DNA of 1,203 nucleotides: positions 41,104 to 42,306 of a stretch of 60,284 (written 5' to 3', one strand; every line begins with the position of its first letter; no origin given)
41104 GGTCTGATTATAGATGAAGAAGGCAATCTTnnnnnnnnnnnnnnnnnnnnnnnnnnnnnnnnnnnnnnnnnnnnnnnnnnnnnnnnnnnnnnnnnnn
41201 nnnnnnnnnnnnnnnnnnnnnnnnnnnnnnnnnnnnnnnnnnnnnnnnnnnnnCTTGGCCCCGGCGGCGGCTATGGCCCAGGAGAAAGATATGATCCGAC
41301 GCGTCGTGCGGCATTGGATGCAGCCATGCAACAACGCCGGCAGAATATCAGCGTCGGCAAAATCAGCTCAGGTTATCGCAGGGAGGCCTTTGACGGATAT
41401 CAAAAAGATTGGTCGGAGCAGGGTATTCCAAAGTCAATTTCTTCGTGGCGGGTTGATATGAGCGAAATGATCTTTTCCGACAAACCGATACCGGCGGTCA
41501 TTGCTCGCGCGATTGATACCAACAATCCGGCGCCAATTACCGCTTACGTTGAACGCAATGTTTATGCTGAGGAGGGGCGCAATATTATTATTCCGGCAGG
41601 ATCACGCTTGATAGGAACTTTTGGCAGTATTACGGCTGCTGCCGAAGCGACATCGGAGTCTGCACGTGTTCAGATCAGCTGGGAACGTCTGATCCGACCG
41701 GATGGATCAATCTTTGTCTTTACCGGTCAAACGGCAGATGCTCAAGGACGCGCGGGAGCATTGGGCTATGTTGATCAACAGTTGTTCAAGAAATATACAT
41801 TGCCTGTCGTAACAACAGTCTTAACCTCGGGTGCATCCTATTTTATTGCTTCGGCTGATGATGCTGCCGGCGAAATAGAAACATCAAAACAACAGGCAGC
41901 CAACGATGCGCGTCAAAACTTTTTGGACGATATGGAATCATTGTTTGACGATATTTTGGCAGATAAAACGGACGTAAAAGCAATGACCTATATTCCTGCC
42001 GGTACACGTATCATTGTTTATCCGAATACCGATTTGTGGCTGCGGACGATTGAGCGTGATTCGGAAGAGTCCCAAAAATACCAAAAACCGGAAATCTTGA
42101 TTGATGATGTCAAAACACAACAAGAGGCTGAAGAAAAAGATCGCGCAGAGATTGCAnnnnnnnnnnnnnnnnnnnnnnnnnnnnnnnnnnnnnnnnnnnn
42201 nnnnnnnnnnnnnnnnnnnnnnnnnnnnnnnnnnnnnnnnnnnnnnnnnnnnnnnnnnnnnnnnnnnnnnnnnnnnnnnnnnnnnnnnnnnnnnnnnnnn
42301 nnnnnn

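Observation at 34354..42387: VirB10 carrying a ~1100-residue array of 17-aa repeats, preceded by a paralogous repeat-only membrane protein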

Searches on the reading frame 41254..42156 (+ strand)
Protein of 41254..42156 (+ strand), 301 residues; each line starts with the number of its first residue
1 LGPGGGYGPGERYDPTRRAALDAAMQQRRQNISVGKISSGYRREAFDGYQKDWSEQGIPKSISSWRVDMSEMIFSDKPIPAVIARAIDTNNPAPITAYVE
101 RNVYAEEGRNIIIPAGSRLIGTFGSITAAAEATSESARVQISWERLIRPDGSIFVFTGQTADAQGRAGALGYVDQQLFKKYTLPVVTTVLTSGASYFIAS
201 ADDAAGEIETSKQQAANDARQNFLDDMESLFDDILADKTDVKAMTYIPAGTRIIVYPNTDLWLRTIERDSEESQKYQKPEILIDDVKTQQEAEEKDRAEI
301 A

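Call 21: search_protein_representatives(protein=window:41254-42156:+)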
Query: 301 residues. Proteins with E-value up to 0.001 (for the whole library): 5021; up to 1e-10: 1212; up to 1e-30: 100. The best 150 are listed.
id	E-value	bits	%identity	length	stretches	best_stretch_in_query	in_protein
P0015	5.2e-177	603.4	91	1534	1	1-301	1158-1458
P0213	2.2e-159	545.6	81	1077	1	1-298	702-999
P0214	8.6e-159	543.6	82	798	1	1-301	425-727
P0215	1.5e-128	444.4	68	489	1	1-286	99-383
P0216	4.9e-126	436.2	67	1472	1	1-291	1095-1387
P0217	3.4e-122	423.5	64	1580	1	1-286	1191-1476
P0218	1.6e-109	382.0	64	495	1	1-291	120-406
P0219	2.4e-107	374.8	64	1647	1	1-291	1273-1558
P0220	6.6e-103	360.3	64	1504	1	1-273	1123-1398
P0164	1.4e-102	359.2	60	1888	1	1-288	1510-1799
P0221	3.9e-102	357.7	61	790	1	1-273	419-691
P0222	2.5e-100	351.8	60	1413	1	1-286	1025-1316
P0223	1.5e-97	342.7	61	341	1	50-295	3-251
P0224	1.4e-96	339.5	60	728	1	1-287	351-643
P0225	1.7e-89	316.3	56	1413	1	1-284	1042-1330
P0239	2.9e-63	230.2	44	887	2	16-271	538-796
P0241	3.2e-61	223.5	50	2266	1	50-280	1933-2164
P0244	6.9e-59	215.9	44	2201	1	1-295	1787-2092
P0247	4.2e-57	210.0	47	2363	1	43-271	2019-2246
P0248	6.0e-57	209.5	46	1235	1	27-275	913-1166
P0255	1.1e-55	205.3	46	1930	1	4-270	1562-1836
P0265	2.3e-52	194.4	42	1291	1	14-273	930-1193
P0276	1.1e-45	172.6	40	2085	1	9-272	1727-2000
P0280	4.8e-40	154.0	36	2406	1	5-272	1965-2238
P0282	1.8e-39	152.2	39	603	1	49-267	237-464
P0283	2.0e-39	152.0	36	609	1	29-270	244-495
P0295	4.6e-34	134.4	34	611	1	51-292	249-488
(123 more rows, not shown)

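Call 24: search_protein_families(library=pfam, proteins=[P0241, P0244, P0280, P0248, P0239, P0283], max_evalue=0.001)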
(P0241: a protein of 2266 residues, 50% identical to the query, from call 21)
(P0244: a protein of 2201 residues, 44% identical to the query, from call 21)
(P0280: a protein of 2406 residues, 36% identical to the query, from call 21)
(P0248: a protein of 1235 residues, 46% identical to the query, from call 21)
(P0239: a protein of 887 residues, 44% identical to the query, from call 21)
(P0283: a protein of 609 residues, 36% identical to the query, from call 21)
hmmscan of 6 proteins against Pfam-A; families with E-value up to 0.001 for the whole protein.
P0241 (2266 aa): 4 families
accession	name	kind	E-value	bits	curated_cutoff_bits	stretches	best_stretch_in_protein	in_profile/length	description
PF21785.3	Bflower_2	-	4.2e-92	304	38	8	572-661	13-98/112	5-fold beta-flower protein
PF21784.3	Bflower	-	6e-33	114.1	25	3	1772-1820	3-50/116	4-fold beta flower protein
PF03743.19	TrbI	-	2.8e-31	109.3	35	1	1954-2147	2-188/188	Bacterial conjugation TrbI-like protein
PF12396.14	DUF3659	-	1.2e-15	57.5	24.8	0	1626-1673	7-54/61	Protein of unknown function (DUF3659)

P0244 (2201 aa): 6 families
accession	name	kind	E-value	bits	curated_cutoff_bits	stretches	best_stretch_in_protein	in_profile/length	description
PF21785.3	Bflower_2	-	5e-107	352.1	38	8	1611-1700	11-96/112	5-fold beta-flower protein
PF21784.3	Bflower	-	2.3e-45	154.1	25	2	1464-1527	1-63/116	4-fold beta flower protein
PF03743.19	TrbI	-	3.5e-31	109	35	1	1864-2061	2-188/188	Bacterial conjugation TrbI-like protein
PF12396.14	DUF3659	-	1.6e-29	102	24.8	0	349-399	9-55/61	Protein of unknown function (DUF3659)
PF05593.20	RHS_repeat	-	8.5e-14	52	22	0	1416-1449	1-38/38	RHS Repeat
PF18342.7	LytB_SH3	-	0.00052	20.5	25.8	0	1414-1432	13-31/67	Endo-beta-N-acetylglucosaminidase LytB SH3 domain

P0280 (2406 aa): 5 families
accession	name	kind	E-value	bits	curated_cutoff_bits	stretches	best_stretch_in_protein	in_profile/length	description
PF21785.3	Bflower_2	-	4.5e-67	223.4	38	7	792-884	7-94/112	5-fold beta-flower protein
PF03743.19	TrbI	-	2.1e-27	96.7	35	1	2032-2227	2-186/188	Bacterial conjugation TrbI-like protein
PF21784.3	Bflower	-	8.8e-14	52.3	25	0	877-939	5-65/116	4-fold beta flower protein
PF12396.14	DUF3659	-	3.5e-10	40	24.8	0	1858-1919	7-55/61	Protein of unknown function (DUF3659)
PF22692.1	LlgE_F_G_D1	-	0.0009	19.8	27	0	1833-1882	25-63/64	Flagellar hook protein FlgE/F/G D1 domain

P0248 (1235 aa): 2 families
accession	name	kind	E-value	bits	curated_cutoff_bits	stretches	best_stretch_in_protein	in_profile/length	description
PF03743.19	TrbI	-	9.6e-35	120.6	35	1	961-1154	2-188/188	Bacterial conjugation TrbI-like protein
PF21785.3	Bflower_2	-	2.3e-18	66.5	38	0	559-632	42-96/112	5-fold beta-flower protein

P0239 (887 aa): 2 families
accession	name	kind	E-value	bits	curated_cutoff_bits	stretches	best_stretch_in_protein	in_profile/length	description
PF03743.19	TrbI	-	6.1e-28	98.4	35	1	594-788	2-188/188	Bacterial conjugation TrbI-like protein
PF21785.3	Bflower_2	-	1.3e-15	57.6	38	0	413-490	25-97/112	5-fold beta-flower protein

P0283 (609 aa): 1 family
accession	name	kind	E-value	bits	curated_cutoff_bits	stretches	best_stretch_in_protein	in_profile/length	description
PF03743.19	TrbI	-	2.7e-33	115.9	35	1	287-488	2-188/188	Bacterial conjugation TrbI-like protein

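Call 54: find_encoding_contigs(protein=P0241, flank=10000, max_places=2)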
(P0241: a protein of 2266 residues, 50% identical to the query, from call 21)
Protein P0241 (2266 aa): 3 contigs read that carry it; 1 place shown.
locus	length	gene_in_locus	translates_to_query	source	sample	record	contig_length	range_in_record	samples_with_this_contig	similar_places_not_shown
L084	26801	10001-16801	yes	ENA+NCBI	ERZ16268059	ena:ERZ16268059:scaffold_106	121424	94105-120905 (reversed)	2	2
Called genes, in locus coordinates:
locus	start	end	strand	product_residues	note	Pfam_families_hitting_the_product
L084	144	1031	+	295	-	-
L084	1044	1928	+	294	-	-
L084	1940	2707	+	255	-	-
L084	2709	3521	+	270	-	-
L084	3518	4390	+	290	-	-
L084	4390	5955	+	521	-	-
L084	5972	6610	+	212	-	PF04335:VirB8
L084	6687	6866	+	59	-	-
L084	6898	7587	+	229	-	PF04335:VirB8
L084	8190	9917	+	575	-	PF03524:CagX, PF05036:SPOR (weak)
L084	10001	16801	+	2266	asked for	PF12396:DUF3659 (faint), PF21784:Bflower (faint), PF21785:Bflower_2, PF03743:TrbI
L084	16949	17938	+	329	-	PF00437:T2SSE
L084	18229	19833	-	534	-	PF00149:Metallophos, PF02872:5_nucleotid_C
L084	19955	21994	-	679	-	-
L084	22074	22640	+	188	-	PF05198:IF3_N, PF00707:IF3_C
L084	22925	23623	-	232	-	-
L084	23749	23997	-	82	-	-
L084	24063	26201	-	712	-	-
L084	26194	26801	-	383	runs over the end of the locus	-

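Call 68: list_cluster_members(proteins=[P0241, P0244, P0247, P0255, P0280, P0283, P0295, P0282, P0265, P0276])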
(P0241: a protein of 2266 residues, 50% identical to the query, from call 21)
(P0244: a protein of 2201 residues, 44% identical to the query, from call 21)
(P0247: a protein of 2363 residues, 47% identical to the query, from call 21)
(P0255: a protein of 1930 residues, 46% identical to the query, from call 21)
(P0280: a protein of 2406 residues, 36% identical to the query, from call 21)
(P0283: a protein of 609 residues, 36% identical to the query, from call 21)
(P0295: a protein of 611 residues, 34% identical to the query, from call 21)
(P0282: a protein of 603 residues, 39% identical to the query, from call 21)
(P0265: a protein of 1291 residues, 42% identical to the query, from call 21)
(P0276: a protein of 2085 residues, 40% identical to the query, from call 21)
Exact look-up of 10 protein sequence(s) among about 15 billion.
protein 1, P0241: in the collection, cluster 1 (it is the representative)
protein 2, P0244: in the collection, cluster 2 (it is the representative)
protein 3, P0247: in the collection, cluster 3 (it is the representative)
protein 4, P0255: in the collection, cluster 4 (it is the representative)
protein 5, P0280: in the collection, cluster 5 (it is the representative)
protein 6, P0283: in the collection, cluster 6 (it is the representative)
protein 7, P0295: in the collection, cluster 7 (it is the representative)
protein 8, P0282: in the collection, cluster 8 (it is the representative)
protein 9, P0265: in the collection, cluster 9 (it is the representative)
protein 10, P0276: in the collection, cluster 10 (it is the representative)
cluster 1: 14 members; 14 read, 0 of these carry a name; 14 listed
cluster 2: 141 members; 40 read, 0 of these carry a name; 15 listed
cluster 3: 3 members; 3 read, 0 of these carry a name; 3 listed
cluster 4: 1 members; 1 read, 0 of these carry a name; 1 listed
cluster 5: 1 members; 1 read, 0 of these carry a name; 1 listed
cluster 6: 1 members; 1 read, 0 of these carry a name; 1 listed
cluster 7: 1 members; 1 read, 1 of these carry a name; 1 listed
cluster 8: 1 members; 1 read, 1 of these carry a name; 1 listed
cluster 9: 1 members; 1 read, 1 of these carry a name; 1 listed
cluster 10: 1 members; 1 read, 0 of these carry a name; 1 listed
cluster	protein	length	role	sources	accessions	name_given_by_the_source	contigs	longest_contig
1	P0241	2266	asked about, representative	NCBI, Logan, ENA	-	-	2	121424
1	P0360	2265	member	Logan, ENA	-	-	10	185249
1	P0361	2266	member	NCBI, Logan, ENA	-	-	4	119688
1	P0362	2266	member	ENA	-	-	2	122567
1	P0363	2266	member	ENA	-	-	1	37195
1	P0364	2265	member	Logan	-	-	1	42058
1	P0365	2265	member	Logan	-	-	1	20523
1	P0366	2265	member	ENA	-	-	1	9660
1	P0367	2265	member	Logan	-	-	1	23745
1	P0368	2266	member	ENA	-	-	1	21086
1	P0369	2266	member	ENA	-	-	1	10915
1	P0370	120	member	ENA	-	-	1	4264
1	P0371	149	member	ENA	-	-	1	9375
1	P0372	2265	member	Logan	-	-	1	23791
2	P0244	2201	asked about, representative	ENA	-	-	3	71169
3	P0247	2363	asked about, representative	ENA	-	-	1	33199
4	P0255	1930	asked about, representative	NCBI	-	-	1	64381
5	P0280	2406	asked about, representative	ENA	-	-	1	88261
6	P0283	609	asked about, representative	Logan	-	-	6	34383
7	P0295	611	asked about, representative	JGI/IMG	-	Bacterial conjugation TrbI-like protein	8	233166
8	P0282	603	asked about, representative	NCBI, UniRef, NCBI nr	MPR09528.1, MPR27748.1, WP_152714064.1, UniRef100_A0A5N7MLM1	TrbI/VirB10 family protein [Microvirga tunisiensis] | TrbI/VirB10 family protein n=1 Tax=Microvirga tunisiensis TaxID=2108360 ...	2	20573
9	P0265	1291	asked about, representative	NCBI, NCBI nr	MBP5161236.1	MAG: TrbI/VirB10 family protein [Alphaproteobacteria bacterium] | TrbI/VirB10 family protein [Alphaproteobacteria bacterium]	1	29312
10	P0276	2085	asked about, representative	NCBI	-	-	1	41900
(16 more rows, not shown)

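Call 69: find_encoding_contigs(protein=P0244, flank=10000, max_places=1)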
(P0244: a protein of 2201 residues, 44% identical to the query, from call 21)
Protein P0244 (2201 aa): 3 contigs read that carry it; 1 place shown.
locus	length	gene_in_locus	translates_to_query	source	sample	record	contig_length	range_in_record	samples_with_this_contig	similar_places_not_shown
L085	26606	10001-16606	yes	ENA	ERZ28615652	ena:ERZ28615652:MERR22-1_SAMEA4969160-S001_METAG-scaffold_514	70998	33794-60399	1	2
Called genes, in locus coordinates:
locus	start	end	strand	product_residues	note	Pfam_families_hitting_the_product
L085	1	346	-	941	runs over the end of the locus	PF02739:5_3_exonuc_N, PF01367:5_3_exonuc, PF01612:DNA_pol_A_exo1, PF00476:DNA_pol_A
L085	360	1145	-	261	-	PF01066:CDP-OH_P_transf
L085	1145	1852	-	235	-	PF02666:PS_Dcarbxylase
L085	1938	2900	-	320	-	PF19077:Big_13 (faint), PF17936:Big_6 (faint), PF01476:LysM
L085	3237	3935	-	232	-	PF00561:Abhydrolase_1, PF12697:Abhydrolase_6, PF12146:Hydrolase_4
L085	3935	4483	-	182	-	PF00857:Isochorismatase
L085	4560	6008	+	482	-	PF00270:DEAD, PF04851:ResIII, PF00271:Helicase_C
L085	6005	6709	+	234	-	PF02230:Abhydrolase_2, PF00326:Peptidase_S9 (faint), PF00756:Esterase (weak)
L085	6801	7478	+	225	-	PF04335:VirB8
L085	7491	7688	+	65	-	-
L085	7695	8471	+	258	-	PF04335:VirB8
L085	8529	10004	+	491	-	PF03524:CagX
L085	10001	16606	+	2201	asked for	PF21784:Bflower (faint), PF05593:RHS_repeat (faint), PF12396:DUF3659 (faint), PF21785:Bflower_2, PF03743:TrbI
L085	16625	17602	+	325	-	PF00437:T2SSE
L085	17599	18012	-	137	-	PF07309:FlaF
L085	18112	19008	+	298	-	-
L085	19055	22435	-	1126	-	PF07690:MFS_1, PF01553:Acyltransferase, PF00501:AMP-binding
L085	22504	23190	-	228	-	PF00072:Response_reg, PF00486:Trans_reg_C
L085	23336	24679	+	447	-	PF00006:ATP-synt_ab, PF18269:T3SS_ATPase_C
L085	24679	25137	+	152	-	PF02050:FliJ (weak)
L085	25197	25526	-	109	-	PF07309:FlaF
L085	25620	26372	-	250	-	PF02107:FlgH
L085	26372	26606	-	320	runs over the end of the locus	PF08666:SAF, PF13144:ChapFlgA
